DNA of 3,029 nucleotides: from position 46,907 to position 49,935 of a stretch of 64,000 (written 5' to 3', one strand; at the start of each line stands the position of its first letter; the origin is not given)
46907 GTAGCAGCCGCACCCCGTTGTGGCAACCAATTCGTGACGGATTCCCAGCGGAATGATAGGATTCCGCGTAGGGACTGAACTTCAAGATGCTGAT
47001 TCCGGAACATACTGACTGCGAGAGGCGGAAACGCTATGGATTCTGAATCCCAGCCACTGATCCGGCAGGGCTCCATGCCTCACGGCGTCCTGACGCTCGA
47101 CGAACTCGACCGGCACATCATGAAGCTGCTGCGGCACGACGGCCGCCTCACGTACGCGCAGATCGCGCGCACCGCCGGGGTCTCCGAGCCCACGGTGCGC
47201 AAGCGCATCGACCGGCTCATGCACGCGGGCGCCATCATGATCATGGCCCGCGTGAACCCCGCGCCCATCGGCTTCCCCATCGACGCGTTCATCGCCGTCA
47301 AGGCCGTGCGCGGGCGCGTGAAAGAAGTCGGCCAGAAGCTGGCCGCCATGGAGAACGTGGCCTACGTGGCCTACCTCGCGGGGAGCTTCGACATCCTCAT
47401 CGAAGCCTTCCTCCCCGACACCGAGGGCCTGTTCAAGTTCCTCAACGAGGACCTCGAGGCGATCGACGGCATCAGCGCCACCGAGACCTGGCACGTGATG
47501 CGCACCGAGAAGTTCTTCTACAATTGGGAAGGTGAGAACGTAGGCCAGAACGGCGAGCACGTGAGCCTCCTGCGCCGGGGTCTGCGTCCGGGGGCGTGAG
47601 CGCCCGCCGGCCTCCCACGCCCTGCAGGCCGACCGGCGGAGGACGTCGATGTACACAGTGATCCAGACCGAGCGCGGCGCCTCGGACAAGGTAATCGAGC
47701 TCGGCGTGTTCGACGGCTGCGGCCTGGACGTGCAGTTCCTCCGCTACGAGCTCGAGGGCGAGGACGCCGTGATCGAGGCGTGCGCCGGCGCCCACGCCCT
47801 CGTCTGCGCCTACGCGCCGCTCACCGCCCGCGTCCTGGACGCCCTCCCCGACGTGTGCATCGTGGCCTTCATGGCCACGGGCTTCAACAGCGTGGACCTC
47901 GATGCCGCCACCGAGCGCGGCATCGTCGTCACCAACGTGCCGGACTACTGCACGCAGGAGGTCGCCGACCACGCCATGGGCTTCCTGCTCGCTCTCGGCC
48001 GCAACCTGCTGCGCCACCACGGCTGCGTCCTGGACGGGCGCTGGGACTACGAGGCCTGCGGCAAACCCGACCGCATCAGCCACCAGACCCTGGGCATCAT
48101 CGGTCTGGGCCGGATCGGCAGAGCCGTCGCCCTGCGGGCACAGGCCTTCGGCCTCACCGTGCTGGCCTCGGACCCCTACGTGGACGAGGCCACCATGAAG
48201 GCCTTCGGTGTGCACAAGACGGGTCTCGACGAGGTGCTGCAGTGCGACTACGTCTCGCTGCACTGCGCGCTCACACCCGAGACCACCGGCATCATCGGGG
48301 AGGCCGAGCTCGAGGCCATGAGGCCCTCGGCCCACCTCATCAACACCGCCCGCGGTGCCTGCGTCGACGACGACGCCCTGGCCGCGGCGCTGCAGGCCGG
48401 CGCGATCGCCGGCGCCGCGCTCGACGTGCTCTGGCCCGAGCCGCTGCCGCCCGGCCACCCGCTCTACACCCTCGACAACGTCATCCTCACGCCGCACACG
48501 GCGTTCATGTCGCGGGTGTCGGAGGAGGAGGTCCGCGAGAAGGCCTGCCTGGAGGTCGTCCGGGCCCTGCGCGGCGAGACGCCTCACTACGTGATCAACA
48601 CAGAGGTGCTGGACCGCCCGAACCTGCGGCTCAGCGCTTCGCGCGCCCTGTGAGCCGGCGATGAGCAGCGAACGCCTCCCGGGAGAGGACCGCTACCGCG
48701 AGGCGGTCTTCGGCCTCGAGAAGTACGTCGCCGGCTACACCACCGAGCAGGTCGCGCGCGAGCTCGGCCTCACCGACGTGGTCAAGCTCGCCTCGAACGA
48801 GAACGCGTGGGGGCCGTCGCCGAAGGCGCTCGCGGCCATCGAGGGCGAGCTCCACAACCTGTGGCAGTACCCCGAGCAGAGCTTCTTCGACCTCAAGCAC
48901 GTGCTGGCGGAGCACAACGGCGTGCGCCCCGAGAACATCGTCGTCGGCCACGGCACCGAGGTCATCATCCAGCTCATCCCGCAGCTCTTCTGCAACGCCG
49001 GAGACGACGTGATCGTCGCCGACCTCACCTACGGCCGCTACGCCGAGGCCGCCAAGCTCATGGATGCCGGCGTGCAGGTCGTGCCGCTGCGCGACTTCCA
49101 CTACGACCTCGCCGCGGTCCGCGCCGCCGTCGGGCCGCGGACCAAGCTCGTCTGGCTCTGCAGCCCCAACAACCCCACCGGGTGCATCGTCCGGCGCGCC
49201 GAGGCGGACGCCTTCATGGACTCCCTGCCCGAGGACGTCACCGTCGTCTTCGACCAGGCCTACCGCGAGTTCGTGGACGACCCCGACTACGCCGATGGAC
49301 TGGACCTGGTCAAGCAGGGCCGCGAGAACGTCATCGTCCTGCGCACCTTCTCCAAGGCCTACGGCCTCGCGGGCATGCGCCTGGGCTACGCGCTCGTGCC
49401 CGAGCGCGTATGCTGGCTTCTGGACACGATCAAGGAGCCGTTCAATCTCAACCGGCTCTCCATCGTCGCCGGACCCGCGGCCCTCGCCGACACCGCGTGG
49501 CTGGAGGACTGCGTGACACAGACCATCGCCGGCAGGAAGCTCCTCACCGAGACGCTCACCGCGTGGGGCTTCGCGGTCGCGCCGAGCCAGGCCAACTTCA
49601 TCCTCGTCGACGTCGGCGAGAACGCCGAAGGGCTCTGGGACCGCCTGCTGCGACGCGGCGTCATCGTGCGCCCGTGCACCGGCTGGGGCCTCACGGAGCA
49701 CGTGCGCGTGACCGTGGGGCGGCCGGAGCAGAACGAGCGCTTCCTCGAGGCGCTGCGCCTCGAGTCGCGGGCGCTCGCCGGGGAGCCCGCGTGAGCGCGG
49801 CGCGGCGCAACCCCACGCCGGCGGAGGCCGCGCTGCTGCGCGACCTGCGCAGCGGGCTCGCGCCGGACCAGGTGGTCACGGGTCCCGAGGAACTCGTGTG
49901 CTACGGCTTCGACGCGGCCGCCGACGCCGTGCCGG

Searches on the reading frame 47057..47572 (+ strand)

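Call 25: search_protein_families(library=pfam, proteins=[window:47057-47572:+], max_evalue=0.001)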
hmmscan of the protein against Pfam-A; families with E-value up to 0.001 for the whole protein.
window:47057-47572:+ (172 aa): 13 families
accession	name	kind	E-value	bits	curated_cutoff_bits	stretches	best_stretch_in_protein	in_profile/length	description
PF13404.12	HTH_AsnC-type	-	8e-16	58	27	1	14-54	1-41/42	AsnC-type helix-turn-helix domain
PF13412.12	HTH_24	-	3.1e-12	46.3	21.9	1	14-60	1-47/48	Winged helix-turn-helix DNA-binding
PF01037.27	AsnC_trans_reg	-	3.3e-12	46.6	25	1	81-150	3-73/73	Lrp/AsnC ligand binding domain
PF08279.18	HTH_11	-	1.2e-05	25.5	25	1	19-61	3-45/55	HTH domain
PF04545.22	Sigma70_r4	-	1.5e-05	24.9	24.1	1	13-53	4-43/50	Sigma-70, region 4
PF12840.13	HTH_20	-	1.9e-05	25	27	1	19-60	7-48/51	Helix-turn-helix domain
PF22482.2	AsnC_trans_reg_3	-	4.7e-05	23.9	24.4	1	88-151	24-86/95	PF0864 C-terminal dimeric alpha+beta barrel domain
PF13384.12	HTH_23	-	4.9e-05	23.4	24.6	1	15-58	3-45/50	Homeodomain-like domain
PF13542.12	HTH_Tnp_ISL3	-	5.7e-05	22.9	27.4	1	16-54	15-50/51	Helix-turn-helix domain of transposase family ISL3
PF01047.28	MarR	-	0.00012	22.3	24.6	1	20-61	7-48/59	MarR family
PF08281.18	Sigma70_r4_2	-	0.00018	21.5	25.7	1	24-53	20-49/54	Sigma-70, region 4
PF09862.15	DUF2089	-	0.00057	19.9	33.4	0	34-56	20-42/47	Domain of unknown function (DUF2089)-HTH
PF09339.16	HTH_IclR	-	0.00079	19.6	22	0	21-58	8-46/52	IclR helix-turn-helix domain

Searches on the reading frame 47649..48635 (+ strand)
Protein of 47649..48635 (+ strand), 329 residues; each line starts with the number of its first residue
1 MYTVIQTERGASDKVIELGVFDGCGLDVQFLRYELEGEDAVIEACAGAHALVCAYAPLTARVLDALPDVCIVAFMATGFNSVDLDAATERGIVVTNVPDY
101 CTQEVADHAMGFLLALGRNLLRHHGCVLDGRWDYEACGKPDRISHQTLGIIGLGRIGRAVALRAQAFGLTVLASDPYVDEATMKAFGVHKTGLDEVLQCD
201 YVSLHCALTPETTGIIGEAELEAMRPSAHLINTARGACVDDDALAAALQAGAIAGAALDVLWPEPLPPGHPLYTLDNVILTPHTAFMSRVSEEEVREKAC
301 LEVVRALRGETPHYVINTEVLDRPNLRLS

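Call 25: search_protein_families(library=pfam, proteins=[window:47649-48635:+], max_evalue=0.001)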
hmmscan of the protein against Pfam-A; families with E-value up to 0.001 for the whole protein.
seq(329 aa): 2 families
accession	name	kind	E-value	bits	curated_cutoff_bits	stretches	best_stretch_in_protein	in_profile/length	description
PF02826.25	2-Hacid_dh_C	-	6.9e-58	195.4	25.1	1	110-285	1-178/178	D-isomer specific 2-hydroxyacid dehydrogenase, NAD binding domain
PF00389.36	2-Hacid_dh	-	2.2e-25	89.3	24.6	1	37-317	29-134/134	D-isomer specific 2-hydroxyacid dehydrogenase, catalytic domain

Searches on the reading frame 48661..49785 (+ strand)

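Call 25: search_protein_families(library=pfam, proteins=[window:48661-49785:+], max_evalue=0.001)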
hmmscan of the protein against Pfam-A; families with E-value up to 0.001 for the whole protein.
seq(375 aa): 4 families
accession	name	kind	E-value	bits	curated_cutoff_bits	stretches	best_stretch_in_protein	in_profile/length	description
PF00155.27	Aminotran_1_2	-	1.3e-61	209.3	19.7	1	38-365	1-361/361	Aminotransferase class I and II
PF04864.19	Alliinase_C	-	9.8e-05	21.8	22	1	156-249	133-211/363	Allinase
PF01053.26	Cys_Met_Meta_PP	-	0.00011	21.3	27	1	98-176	76-153/381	Cys/Met metabolism PLP-dependent enzyme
PF00266.25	Aminotran_5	-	0.00042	19.9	21.5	1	63-185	33-164/371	Aminotransferase class-V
